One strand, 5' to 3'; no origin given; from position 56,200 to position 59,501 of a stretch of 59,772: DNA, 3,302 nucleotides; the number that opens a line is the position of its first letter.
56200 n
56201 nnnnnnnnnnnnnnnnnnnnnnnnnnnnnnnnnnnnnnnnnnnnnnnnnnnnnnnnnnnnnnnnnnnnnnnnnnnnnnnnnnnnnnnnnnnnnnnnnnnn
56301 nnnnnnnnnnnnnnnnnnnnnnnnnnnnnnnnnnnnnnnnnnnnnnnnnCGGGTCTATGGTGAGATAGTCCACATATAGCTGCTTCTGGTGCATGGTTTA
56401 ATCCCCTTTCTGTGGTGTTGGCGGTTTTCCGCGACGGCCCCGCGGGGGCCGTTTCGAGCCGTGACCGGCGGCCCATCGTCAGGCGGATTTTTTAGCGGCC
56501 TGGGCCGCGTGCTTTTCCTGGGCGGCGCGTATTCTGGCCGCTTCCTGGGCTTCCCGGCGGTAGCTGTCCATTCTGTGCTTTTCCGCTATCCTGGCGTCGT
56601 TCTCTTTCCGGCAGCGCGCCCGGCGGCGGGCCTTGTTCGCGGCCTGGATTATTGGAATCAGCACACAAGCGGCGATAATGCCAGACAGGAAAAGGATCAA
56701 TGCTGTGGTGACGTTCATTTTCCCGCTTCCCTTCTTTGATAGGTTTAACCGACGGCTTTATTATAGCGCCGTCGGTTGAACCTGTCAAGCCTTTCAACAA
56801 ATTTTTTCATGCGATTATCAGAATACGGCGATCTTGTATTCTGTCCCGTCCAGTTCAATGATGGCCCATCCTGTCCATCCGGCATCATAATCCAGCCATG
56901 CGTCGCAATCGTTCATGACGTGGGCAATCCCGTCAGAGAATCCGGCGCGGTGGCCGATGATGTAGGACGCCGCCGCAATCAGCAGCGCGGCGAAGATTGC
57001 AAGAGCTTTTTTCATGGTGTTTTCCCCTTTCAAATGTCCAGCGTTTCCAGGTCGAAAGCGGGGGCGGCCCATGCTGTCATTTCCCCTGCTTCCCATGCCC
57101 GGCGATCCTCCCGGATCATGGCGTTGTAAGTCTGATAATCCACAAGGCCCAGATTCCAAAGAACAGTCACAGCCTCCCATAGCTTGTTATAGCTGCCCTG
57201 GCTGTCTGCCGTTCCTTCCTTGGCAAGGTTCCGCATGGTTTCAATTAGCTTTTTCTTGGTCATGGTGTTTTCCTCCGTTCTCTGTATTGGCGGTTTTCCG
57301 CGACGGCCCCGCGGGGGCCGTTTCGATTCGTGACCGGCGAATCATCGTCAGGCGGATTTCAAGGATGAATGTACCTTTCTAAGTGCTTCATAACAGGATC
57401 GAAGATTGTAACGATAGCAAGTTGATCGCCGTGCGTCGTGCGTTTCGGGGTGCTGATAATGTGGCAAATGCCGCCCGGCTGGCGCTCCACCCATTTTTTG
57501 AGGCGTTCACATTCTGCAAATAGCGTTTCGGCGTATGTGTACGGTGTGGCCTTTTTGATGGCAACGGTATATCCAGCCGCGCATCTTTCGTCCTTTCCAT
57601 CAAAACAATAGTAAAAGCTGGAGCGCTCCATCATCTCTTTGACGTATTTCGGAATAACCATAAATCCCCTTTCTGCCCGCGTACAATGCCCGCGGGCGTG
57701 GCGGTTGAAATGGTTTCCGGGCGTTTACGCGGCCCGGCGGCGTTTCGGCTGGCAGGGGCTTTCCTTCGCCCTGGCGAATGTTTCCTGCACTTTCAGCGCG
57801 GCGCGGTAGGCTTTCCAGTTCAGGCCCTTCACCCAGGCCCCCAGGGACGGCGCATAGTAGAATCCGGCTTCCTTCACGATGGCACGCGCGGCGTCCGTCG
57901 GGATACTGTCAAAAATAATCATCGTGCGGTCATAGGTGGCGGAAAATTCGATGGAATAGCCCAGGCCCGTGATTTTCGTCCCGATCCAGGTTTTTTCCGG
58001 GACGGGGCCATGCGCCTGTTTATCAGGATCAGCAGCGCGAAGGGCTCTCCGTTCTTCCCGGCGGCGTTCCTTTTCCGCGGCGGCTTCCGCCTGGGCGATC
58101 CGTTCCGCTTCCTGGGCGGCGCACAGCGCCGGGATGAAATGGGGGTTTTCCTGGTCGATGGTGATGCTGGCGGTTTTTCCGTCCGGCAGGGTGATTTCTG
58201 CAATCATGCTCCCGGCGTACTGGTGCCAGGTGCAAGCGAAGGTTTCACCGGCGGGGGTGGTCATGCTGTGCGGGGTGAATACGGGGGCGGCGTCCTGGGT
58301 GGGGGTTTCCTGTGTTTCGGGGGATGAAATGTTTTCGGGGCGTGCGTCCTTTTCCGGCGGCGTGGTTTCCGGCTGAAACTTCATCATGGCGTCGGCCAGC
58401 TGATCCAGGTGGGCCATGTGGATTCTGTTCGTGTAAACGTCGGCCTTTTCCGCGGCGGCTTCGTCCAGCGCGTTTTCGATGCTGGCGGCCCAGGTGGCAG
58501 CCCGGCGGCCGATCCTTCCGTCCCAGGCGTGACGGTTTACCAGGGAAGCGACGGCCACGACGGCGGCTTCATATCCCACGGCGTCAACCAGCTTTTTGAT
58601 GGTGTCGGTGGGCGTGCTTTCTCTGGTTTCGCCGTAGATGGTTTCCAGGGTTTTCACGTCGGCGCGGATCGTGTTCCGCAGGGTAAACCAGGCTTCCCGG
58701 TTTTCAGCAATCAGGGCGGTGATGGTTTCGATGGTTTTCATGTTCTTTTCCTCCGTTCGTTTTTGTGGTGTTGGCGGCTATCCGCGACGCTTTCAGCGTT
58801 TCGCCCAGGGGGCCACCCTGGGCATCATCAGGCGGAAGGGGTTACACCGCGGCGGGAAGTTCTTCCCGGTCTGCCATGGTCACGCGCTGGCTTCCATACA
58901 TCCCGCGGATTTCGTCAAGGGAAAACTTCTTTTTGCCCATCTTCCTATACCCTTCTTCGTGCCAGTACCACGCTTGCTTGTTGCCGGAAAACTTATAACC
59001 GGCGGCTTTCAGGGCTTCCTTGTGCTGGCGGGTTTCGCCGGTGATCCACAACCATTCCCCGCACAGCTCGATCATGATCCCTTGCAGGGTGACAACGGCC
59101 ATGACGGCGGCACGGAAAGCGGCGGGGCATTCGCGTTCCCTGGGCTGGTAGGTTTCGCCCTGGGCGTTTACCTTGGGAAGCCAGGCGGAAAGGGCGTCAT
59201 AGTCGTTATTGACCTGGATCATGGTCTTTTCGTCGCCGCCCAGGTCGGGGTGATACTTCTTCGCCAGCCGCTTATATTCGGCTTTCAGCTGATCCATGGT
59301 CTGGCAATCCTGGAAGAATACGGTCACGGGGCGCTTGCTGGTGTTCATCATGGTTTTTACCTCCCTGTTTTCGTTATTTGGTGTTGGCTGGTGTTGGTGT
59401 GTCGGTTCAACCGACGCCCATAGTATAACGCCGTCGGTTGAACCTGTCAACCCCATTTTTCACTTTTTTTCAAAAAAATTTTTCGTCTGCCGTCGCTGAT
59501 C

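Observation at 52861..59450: Leftward arm driven by three near-identical promoter-operator cassettes plus a fourth variant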

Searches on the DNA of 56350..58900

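Call 90: search_rna_families(source=window, start=56350, end=58900, threshold=evalue, max_evalue=10, show_alignments=6)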
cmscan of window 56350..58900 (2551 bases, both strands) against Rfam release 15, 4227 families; matches with E-value up to 10: 5.
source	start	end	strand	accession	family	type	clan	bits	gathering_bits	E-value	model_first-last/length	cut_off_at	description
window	56741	56783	+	RF00990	mir-552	Gene; miRNA;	-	18.7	100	2.8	1-83/83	no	mir-552 microRNA precursor family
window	57276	57328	-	RF02276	Hammerhead_II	Gene; ribozyme;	CL00010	17.1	37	4.6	1-66/66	no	Hammerhead ribozyme (type II)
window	57886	58011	+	RF02233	sX14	Gene; sRNA;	-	16.8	80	5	1-92/92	no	Xanthomonas sRNA sX14/Xoo3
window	56584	56616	-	RF02965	CyVA-1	Gene; sRNA;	-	16.7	41.4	3.7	37-69/77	no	CyVA-1 RNA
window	56427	56489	-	RF02884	BcKCsr7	Gene; sRNA;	-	14.7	59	9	28-88/157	no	Burkholderia sRNA 7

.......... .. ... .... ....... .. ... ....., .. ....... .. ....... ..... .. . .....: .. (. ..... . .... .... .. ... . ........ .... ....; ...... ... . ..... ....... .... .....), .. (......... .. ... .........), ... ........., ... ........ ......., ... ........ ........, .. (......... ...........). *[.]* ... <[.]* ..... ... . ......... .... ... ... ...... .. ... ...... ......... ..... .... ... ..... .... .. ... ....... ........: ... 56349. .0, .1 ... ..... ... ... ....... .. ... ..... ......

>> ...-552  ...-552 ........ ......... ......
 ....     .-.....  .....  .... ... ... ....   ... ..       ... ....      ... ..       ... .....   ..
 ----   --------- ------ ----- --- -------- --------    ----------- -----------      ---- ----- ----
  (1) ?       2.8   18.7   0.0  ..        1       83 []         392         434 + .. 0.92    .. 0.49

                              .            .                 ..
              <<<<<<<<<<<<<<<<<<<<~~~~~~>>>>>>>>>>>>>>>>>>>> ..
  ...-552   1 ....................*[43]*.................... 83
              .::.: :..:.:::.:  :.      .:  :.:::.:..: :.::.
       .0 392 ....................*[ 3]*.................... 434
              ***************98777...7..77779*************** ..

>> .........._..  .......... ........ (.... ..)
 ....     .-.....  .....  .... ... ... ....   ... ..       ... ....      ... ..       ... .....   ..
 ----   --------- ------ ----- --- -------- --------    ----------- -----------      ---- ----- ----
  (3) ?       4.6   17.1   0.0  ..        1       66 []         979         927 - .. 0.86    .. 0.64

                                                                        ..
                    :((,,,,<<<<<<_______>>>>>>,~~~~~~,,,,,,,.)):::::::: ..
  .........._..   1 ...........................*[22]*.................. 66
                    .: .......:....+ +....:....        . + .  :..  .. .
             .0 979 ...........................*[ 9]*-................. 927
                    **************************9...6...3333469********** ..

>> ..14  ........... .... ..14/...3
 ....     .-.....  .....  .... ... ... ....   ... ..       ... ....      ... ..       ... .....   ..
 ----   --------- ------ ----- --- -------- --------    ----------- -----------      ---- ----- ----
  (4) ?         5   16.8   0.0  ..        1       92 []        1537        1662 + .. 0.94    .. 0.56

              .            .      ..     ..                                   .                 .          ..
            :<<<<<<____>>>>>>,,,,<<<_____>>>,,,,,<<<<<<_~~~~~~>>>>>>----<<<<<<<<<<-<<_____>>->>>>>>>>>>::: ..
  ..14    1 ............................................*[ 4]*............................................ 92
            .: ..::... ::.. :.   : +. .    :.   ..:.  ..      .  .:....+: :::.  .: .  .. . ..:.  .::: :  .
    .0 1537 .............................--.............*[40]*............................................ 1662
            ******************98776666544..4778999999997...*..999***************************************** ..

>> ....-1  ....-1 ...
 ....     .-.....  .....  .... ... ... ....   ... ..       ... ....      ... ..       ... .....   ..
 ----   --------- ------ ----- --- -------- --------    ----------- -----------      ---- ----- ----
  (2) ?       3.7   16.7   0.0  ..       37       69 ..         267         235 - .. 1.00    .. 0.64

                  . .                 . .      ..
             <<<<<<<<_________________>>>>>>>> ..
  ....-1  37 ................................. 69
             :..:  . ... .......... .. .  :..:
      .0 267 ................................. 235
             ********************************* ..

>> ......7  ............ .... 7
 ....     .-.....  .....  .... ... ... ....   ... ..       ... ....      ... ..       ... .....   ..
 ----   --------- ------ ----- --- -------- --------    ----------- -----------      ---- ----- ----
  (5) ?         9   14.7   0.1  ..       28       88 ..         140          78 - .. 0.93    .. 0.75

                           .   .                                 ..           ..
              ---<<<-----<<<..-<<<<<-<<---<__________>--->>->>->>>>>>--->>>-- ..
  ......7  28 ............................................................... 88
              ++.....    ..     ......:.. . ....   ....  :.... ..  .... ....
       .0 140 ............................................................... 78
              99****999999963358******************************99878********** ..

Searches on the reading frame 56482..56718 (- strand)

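Call 12: search_protein_families(library=pfam, max_evalue=0.01, proteins=[window:56482-56718:-])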
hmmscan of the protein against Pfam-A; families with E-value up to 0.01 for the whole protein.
window:56482-56718:- (79 aa): 1 family
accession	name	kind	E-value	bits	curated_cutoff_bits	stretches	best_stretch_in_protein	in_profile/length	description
PF06936.16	Selenoprotein_S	-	0.0063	16.9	29.8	1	14-76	40-102/192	Selenoprotein S (SelS)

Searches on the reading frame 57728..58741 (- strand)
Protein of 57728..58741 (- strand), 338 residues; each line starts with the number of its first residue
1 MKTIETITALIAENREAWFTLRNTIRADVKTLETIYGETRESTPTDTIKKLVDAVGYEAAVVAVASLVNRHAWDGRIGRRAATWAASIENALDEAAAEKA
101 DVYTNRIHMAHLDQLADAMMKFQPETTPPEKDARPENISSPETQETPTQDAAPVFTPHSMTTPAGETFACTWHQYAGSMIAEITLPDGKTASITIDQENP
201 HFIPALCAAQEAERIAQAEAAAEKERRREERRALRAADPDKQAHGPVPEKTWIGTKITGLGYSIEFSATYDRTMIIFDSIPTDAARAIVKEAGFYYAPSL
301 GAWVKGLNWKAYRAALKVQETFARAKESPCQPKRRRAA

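Call 12: search_protein_families(library=pfam, max_evalue=0.01, proteins=[window:57728-58741:-])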
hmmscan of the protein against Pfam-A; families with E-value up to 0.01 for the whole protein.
window:57728-58741:- (338 aa): 1 family
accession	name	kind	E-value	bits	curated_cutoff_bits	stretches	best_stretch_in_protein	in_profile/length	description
PF12960.12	DUF3849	-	0.00031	21.2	25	1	44-119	46-118/123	Protein of unknown function (DUF3849)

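Call 13: search_protein_families(library=phrogs, max_evalue=0.01, proteins=[window:57728-58741:-])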
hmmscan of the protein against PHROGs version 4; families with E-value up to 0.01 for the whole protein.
window:57728-58741:- (338 aa): 2 families
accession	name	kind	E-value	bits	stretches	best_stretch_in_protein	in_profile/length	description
phrog_19458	-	DNA, RNA and nucleotide metabolism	3.6e-09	37.6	1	261-322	239-300/306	primase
phrog_6744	-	unknown function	0.0005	20.3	1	261-323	291-353/355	-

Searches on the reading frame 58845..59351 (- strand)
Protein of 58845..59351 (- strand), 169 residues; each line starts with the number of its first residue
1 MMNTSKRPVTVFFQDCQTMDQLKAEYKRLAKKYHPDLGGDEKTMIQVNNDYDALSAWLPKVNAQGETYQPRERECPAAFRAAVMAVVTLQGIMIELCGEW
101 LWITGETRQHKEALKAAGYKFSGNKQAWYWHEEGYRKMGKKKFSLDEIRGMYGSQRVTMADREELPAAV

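Call 12: search_protein_families(library=pfam, max_evalue=0.01, proteins=[window:58845-59351:-])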
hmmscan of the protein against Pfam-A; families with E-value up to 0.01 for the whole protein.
window:58845-59351:- (169 aa): 1 family
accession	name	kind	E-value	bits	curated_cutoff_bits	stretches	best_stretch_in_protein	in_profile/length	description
PF00226.36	DnaJ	-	1.6e-05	25.4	27.8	1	18-55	13-54/63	DnaJ domain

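Call 13: search_protein_families(library=phrogs, max_evalue=0.01, proteins=[window:58845-59351:-])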
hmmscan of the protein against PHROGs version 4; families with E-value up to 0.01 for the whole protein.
window:58845-59351:- (169 aa): 5 families
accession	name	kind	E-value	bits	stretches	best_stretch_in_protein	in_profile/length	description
phrog_15863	-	unknown function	6.5e-42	144.9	1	11-158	148-299/312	-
phrog_13942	-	unknown function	1.7e-06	28.6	1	18-56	28-66/336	-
phrog_14336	-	unknown function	1.1e-05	25.9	1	17-55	16-57/363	-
phrog_31004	-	unknown function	0.0005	21.4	1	17-55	13-55/156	-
phrog_9210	-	unknown function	0.0015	19.2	1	17-54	161-199/204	-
